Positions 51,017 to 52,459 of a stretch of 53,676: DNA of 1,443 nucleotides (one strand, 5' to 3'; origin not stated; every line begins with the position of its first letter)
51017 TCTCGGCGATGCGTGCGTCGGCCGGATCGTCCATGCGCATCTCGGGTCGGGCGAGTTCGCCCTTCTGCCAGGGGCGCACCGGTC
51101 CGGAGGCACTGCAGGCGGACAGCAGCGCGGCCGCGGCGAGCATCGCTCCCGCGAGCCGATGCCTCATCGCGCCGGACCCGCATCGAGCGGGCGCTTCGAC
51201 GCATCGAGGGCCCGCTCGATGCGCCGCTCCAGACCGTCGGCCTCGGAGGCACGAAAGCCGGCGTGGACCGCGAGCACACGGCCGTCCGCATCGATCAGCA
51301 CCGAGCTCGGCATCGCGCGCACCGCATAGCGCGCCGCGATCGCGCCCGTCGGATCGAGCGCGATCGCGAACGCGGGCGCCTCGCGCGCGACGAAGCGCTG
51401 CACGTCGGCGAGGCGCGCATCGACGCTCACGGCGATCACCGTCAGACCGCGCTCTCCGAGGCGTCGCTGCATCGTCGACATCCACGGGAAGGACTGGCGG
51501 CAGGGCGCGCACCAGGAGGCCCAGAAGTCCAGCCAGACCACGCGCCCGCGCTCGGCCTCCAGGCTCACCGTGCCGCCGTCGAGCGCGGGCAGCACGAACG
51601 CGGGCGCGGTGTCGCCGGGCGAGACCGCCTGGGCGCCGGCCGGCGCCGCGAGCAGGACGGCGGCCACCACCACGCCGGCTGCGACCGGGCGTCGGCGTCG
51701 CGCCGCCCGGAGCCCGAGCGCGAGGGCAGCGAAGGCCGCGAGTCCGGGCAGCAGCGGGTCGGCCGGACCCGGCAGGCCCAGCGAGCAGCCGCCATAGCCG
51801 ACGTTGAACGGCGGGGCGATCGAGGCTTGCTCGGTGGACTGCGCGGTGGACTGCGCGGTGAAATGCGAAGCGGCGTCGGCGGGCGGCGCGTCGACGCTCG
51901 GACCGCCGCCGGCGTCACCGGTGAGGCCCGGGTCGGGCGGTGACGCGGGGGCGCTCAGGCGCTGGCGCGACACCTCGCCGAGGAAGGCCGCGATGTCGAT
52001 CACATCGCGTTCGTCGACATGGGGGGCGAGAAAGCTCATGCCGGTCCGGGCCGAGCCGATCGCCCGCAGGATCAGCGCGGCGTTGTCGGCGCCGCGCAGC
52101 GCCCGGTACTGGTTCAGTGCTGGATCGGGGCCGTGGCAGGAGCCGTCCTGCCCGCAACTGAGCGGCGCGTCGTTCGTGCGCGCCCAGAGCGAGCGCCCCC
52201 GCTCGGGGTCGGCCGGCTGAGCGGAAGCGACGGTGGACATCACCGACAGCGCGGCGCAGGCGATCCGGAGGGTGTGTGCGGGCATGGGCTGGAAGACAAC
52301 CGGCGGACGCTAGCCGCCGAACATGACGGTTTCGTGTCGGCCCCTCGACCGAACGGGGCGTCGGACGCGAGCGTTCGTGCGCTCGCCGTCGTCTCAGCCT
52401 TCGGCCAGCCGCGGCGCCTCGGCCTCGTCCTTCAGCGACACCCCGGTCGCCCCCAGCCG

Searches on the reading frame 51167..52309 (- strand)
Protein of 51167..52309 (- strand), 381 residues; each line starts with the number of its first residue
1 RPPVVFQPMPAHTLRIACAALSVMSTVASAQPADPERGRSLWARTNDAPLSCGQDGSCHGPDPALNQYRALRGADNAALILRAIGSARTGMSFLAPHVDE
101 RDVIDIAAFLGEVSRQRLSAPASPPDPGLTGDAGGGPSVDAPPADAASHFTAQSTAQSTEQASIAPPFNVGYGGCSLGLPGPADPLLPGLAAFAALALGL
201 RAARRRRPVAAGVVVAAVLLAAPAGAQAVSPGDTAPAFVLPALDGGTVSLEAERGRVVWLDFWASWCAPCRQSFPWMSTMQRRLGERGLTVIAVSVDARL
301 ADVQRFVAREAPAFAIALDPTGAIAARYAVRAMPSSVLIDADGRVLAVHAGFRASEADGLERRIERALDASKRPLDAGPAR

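Call 73: search_protein_families(library=pfam, proteins=[window:51167-52309:-], max_evalue=0.00001)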
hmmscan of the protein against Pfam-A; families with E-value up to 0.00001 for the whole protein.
window:51167-52309:- (381 aa): 4 families
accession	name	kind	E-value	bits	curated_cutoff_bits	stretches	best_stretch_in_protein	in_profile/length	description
PF08534.16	Redoxin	-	6.7e-25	88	26.6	1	231-353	2-136/148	Redoxin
PF00578.27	AhpC-TSA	-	1.6e-22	80.2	26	1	231-346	1-122/124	AhpC/TSA family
PF13905.12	Thioredoxin_8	-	8.4e-12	45.7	27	1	255-345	1-94/94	Thioredoxin-like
PF00085.26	Thioredoxin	-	3.9e-07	30.5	23.5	1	257-319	20-81/103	Thioredoxin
